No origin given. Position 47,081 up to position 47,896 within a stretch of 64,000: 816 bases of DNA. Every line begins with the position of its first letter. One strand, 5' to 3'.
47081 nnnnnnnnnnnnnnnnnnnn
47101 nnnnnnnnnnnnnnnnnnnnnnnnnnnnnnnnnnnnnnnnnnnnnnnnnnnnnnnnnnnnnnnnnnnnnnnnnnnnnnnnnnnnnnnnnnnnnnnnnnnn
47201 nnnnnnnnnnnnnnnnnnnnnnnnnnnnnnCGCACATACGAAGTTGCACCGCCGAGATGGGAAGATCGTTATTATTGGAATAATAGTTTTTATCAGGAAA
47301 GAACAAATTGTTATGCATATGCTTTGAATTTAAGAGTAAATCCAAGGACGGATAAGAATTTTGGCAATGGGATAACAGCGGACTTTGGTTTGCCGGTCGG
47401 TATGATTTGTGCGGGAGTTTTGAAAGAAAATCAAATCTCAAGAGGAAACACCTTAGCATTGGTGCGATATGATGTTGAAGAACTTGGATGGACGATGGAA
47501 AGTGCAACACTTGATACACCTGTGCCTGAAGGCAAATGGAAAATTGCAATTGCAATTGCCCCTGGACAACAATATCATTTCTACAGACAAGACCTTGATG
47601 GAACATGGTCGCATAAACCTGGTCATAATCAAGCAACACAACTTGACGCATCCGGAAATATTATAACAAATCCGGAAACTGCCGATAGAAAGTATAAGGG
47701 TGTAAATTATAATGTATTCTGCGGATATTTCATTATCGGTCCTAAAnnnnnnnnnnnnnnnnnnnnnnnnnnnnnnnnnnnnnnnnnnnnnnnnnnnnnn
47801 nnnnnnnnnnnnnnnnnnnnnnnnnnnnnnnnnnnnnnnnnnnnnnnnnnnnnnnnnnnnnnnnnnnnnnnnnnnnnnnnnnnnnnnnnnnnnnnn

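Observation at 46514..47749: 411-aa protein: unknown 270-aa N-terminal region fused to an NlpC/P60-like Cys...His-x11-His domain, with no export signal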

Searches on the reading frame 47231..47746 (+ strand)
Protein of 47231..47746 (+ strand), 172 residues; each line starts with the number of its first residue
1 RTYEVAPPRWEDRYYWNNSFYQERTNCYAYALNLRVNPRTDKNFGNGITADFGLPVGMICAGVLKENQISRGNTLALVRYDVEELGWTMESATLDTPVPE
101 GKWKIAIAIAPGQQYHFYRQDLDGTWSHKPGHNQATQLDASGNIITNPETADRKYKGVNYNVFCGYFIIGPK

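Call 13: search_solved_structures(query=A1, max_evalue=10, show_alignments=3)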
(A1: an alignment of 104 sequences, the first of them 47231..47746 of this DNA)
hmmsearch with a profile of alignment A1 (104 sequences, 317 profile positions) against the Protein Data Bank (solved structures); distinct sequences matched with E-value up to 10: 0.

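Call 19: predict_structure(alignment_id=A1)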
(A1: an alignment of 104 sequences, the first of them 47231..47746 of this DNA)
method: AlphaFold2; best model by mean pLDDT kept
length: 172 residues; sequences in the alignment: 104
mean_pLDDT: 90.2   pTM: 0.86
mean pLDDT of the five models: 90.2, 90.0, 89.5, 89.4, 89.0
residues with pLDDT >= 90: 132; 70-90: 23; 50-70: 12; < 50: 5
segments of 3 or more residues with pLDDT < 50: 2-5
pLDDT, mean of each block of 10 residues (from residue 1): 49 84 93 91 69 87 91 97 97 97 98 97 95 95 98 96 98 93
secondary structure, 60 per line:
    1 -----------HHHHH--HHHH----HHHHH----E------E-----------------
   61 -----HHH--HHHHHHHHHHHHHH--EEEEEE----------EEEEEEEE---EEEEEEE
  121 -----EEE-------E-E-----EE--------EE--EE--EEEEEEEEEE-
elements in order: H12-16 H19-22 H27-31 H71-84 E87-92 E103-110 E114-120 E126-128 E162-171

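Call 21: fold_search(model_id=the predicted structure, library=pdb)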
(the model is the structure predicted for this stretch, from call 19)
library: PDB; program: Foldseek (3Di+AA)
matches with E <= 10: 638; with E <= 0.001: 0
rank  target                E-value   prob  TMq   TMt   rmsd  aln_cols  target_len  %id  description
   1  7n87_MODEL_1_A        3.1e-03  0.92  0.29  0.33   7.3       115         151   12  Solution NMR structure of peptidase domain from Clostridium thermocellum PCAT1 (released 2021-12-29)
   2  8vp5_B                1.9e-02  0.87  0.33  0.10   4.5       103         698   10  Cryo-EM structure of the ABC transporter PCAT1 bound with ADP and Substrate (released 2024-10-30)
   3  6v9z_A                1.9e-02  0.87  0.33  0.10   4.7       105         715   11  Cryo-EM structure of PCAT1 bound to its CtA peptide substrate (released 2020-01-22)
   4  9azl_A                2.0e-02  0.85  0.33  0.10   4.3       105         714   10  Cryo-EM structure of the ABC transporter PCAT1 bound with MgADP class1 (released 2024-10-30)
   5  8vp5_A                4.4e-02  0.77  0.33  0.10   4.4       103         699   11  Cryo-EM structure of the ABC transporter PCAT1 bound with ADP and Substrate (released 2024-10-30)
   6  8vp9_B                4.7e-02  0.63  0.31  0.10   5.6       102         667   10  Cryo-EM structure of the cysteine-free ABC transporter PCAT1 bound with ADP and Substrate (released 2024-10-30)
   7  8vp6_A                5.1e-02  0.75  0.33  0.10   4.1       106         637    9  Cryo-EM structure of the ABC transporter PCAT1 bound with Mg_class_2 (released 2024-10-30)
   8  8vp9_A                5.4e-02  0.54  0.26  0.08   7.4       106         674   13  Cryo-EM structure of the cysteine-free ABC transporter PCAT1 bound with ADP and Substrate (released 2024-10-30)
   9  7zju_C                7.0e-02  0.25  0.23  0.16   8.5        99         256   12  Structure of human USPL1 in covalent complex with SUMO3-2Br probe (released 2023-09-27)
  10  7p99_A                1.2e-01  0.25  0.23  0.16   8.7        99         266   10  Structure of human USPL1 in complex with SUMO2 (released 2022-03-02)
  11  4olk_B                1.3e-01  0.20  0.23  0.23   6.0        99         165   16  The CHAP domain of LysGH15 (released 2014-05-28)
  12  9hb2                  1.6e-01  0.12  0.21  0.15   8.6       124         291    8  Structure of the truncated version of IdeC protease C94S from Streptococcus canis (released 2025-10-01)
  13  4olk_A                1.7e-01  0.18  0.23  0.23   6.0        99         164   16  The CHAP domain of LysGH15 (released 2014-05-28)
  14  2hbw                  2.4e-01  0.30  0.29  0.24   6.0       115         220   16  Crystal structure of a putative endopeptidase (ava_3396) from anabaena variabilis atcc 29413 at 1.05 A resolution (released 2006-08-08)
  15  4csh_A                2.4e-01  0.10  0.20  0.21   7.6       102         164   17  Native structure of the lytic CHAPK domain of the endolysin LysK from Staphylococcus aureus bacteriophage K (released 2014-08-06)
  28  3h41                  8.4e-01  0.08  0.24  0.16  11.3       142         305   12  CRYSTAL STRUCTURE OF A NLPC/P60 FAMILY PROTEIN (BCE_2878) FROM BACILLUS CEREUS ATCC 10987 AT 1.79 A RESOLUTION (released 2009-05-05)
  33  4xcm_B                8.9e-01  0.09  0.24  0.21   7.0       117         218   14  Crystal structure of the putative NlpC/P60 D,L endopeptidase from T. thermophilus (released 2015-01-14)
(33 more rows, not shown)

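Call 23: search_protein_families(library=pfam, alignment_id=A1, max_evalue=1)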
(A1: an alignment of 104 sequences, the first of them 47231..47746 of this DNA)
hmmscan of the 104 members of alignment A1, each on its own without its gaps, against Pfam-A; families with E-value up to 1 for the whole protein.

A. member 1, window:47231-47746:+ (172 aa): 2 families
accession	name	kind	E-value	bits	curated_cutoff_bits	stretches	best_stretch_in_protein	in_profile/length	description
PF00686.25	CBM_20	-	0.082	13.2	23.3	1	81-142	23-91/97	Starch binding domain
PF08793.15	2C_adapt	-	0.11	13.1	22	1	27-43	2-18/35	2-cysteine adaptor domain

B. families by the number of members that match (of 104 scanned): 65 families (the first 25 are shown)
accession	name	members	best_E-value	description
PF24738.1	DUF7689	10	0.0011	Domain of unknown function (DUF7689)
PF05593.20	RHS_repeat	7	1.1e-10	RHS Repeat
PF11412.14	DsbD_N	6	0.0054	Thiol:disulfide interchange protein DsbD, N-terminal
PF08793.15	2C_adapt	4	0.11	2-cysteine adaptor domain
PF02368.24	Big_2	3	6.4e-15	Bacterial Ig-like domain (group 2)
PF03527.20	RHS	3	3.9e-08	RHS protein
PF16044.11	DUF4796_C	3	0.00029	DUF4796 C-terminal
PF13385.13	Laminin_G_3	3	0.0047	Concanavalin A-like lectin/glucanases superfamily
PF15580.11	Imm53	3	0.04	Immunity protein 53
PF05488.18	PAAR_motif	2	4.8e-21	PAAR motif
PF14200.12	RicinB_lectin_2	2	3.3e-11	Ricin-type beta-trefoil lectin domain-like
PF25023.1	TEN_YD-shell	2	8.5e-05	Teneurin YD-shell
PF15283.12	DUF4595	2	0.0028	Domain of unknown function (DUF4595) with porin-like fold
PF00717.28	Peptidase_S24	2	0.028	Peptidase S24-like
PF02104.20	SURF1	2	0.052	SURF1 family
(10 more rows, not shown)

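Call 25: fold_search(model_id=the predicted structure, library=viral)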
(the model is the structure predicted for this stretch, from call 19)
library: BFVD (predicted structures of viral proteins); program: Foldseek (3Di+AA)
matches with E <= 10: 609; with E <= 0.001: 3
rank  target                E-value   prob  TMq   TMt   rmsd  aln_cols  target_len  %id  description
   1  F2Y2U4                4.1e-14  1.00  0.78  0.75   3.1       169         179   28  (no name in the UniProt tables at hand)
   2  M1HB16                4.3e-10  1.00  0.71  0.58   3.8       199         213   22  (no name in the UniProt tables at hand)
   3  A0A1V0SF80            2.8e-05  1.00  0.53  0.52   5.0       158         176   20  Uncharacterized protein [Hokovirus HKV1]
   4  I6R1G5                1.8e-02  0.69  0.24  0.21   7.9       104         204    9  (no name in the UniProt tables at hand)
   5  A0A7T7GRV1            2.2e-02  0.54  0.32  0.35   8.6       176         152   19  (no name in the UniProt tables at hand)
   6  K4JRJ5                2.5e-02  0.72  0.37  0.40   8.0       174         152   11  Uncharacterized protein [Caulobacter phage CcrColossus]
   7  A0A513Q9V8            3.4e-02  0.44  0.29  0.15   6.3       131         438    9  Polyprotein 1a (Fragment) [Porcine torovirus]
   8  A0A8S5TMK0            9.1e-02  0.33  0.26  0.19   5.6       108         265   14  Putative cytoplasmic protein [Podoviridae sp. cttot15]
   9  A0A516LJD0            1.0e-01  0.33  0.33  0.36   8.6       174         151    9  (no name in the UniProt tables at hand)
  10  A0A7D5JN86            1.0e-01  0.20  0.29  0.11  11.1       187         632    9  Bacteriophage lysin domain-containing protein [Synechococcus phage S-CAM7]
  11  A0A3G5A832            1.3e-01  0.35  0.25  0.07   6.1        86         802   13  Class II histone deacetylase [Hyperionvirus sp.]
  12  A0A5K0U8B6            1.3e-01  0.07  0.19  0.15  14.7       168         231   10  Uncharacterized protein [Yasminevirus sp. GU-2018]
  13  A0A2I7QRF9            2.0e-01  0.30  0.29  0.36   5.3       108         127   11  (no name in the UniProt tables at hand)
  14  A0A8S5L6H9            2.0e-01  0.08  0.16  0.05  11.6        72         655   21  Uncharacterized protein [Myoviridae sp. ctA4D8]
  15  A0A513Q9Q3            2.1e-01  0.18  0.27  0.20   6.0       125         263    9  Polyprotein 1a (Fragment) [Porcine torovirus]
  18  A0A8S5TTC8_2          2.4e-01  0.10  0.22  0.04   9.7       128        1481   15  NlpC/P60 family [Siphoviridae sp. ct5jB2]
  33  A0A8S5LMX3            5.3e-01  0.08  0.22  0.18   7.8       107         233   15  NlpC/P60 family [Siphoviridae sp. ctsf32]
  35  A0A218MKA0            5.6e-01  0.20  0.26  0.31   4.2        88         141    9  NlpC/P60 domain-containing protein [uncultured virus]
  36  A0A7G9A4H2            5.6e-01  0.15  0.23  0.36  10.8        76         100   13  NlpC/P60 domain-containing protein [Bacteriophage sp.]
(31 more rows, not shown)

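Call 35: search_protein_representatives(alignment_id=A1)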
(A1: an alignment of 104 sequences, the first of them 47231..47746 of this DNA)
Query: 104 sequences, 317 profile positions. Proteins with E-value up to 0.001 (for the whole library): 5779; up to 1e-10: 3989; up to 1e-30: 1530. The best 150 are listed.
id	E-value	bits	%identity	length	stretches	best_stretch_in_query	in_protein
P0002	5.8e-76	272.5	-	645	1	51-314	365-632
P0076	9.3e-73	262.0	-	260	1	44-251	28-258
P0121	1.9e-72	261.0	-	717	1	64-314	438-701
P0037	1.1e-71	258.5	-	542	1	58-316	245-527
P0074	1.4e-71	258.2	-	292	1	8-233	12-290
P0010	1.6e-71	258.0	-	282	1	64-311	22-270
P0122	6.4e-71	256.0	-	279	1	45-285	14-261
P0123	4.7e-70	253.1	-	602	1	53-314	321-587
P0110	4.2e-69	250.0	-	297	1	9-233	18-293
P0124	8.9e-69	248.9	-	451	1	44-236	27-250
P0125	9.2e-69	248.9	-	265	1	45-249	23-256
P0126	6.0e-68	246.2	-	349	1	59-311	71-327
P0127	2.1e-67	244.4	-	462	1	54-274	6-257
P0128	1.2e-66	241.9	-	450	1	53-309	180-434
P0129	1.9e-66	241.3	-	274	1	41-255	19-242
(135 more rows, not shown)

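Call 39: find_related_loci(query=A2, collection=genome_contigs, flank=6000)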
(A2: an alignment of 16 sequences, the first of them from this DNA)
Query A2 (166 aa) in genome_contigs; peptide patterns used: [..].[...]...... (x = any residue, [..] = any of these).
136 stretches matched a pattern; 134 encode a relative of the query (tblastn E <= 1e-3); the best 80 are kept; 79 distinct loci.
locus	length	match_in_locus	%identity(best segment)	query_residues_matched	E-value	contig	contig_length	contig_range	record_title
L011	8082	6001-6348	59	57-166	6e-41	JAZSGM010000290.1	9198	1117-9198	MAG: Clostridia bacterium isolate T1900044578_TS20190044.MAGScoT_cleanbin_000052 SGB_533_k141_860297, whole genome shotg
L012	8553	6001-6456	38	7-165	1e-34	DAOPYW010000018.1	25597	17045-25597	MAG TPA_asm: Bacilli bacterium isolate AMR_MDS_1304 NODE_1914_length_25597_cov_10.176141, whole genome shotgun sequence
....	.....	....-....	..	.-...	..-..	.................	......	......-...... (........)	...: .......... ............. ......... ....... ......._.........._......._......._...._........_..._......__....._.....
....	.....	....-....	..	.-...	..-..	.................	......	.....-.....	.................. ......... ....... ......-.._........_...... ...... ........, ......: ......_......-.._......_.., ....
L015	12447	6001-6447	40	14-165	1e-29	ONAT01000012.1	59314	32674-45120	uncultured Erysipelotrichaceae bacterium isolate RUG131 genome assembly, contig: scaffold_809, whole genome shotgun sequ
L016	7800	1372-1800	36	10-165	9e-29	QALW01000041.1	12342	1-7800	MAG: Selenomonadales bacterium isolate CIM:MAG 469 contig_20985, whole genome shotgun sequence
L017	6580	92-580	38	7-166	3e-28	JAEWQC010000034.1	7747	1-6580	MAG: Bacillota bacterium isolate OH_SBrB_125 k127_928027, whole genome shotgun sequence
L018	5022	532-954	39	16-165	3e-27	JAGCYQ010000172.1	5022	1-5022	MAG: Treponema sp. isolate RGIG10242 Yak_Rumen-5__c1585178, whole genome shotgun sequence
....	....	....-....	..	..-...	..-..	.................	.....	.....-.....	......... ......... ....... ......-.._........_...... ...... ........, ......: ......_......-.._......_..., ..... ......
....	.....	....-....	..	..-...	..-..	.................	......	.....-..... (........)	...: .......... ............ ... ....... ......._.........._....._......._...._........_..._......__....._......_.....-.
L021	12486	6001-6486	32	6-165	2e-24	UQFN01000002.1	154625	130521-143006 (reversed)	uncultured Mollicutes bacterium isolate UMGS236 genome assembly, contig: NODE_17_length_154625_cov_54.200945, whole geno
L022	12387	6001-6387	37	9-162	3e-24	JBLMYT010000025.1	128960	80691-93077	MAG: Candidatus Omnitrophota bacterium isolate MAG222 PRJNA951521_bin77_renamed_24, whole genome shotgun sequence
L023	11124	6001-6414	35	20-164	4e-24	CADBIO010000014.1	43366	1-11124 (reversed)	MAG: uncultured Erysipelotrichaceae bacterium isolate RUG14006 genome assembly, contig: RUG14006_asm_14, whole genome sh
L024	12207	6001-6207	59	95-163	7e-24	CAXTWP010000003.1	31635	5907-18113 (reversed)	MAG TPA_asm: uncultured Acidobacteriaceae bacterium isolate public_SRR14722082_metawrap_bin.1 genome assembly, contig: p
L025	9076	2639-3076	35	16-163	1e-23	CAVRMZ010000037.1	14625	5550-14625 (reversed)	MAG: uncultured Bacilli bacterium isolate MFD01299.bin.2.1 genome assembly, contig: contig_145075, whole genome shotgun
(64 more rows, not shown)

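Call 74: search_protein_families(library=ncbifam, alignment_id=A1, max_evalue=0.1)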
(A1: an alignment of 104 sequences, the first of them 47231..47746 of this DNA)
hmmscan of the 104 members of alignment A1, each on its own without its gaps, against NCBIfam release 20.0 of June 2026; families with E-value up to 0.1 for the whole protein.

A. member 1, window:47231-47746:+ (172 aa): 0 families

B. families by the number of members that match (of 104 scanned): 17 families
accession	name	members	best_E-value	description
TIGR03696.1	Rhs_assc_core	12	3.7e-25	RHS repeat-associated core domain-containing protein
NF041261.1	RHS_core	9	4.7e-17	RHS element core protein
TIGR01643.1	YD_repeat_2x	6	4.2e-08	YD repeat-containing protein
NF033420.0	T6SS_PAAR_dom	2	5.6e-08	type VI secretion system PAAR protein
TIGR01646.1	vgr_GE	1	1.9e-08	type VI secretion system tip protein VgrG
NF033627.3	intimin_all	1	1.7e-07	intimin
TIGR03361.1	VI_Rhs_Vgr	1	3.4e-05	type VI secretion system tip protein TssI/VgrG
NF033848.1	VgrG_rel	1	0.00022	VgrG-related protein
NF046017.1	ZmpA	1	0.00048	zinc metalloprotease A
NF052576.1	PymNtasePynAStpc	1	0.033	pyrimidine 5'-nucleotidase PynA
TIGR02571.1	ComEB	1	0.047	ComE operon protein 2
NF041938.1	RSIGE_not_HEIGH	1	0.055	MYXO-CTERM-anchored inactivated metalloprotease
TIGR01653.1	lactococcin_972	1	0.061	lactococcin 972 family bacteriocin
NF033102.1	bla_CepA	1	0.079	CepA family extended-spectrum class A beta-lactamase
NF040899.1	ryptide_rSAM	1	0.09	radical SAM/SPASM ryptide class RiPP maturase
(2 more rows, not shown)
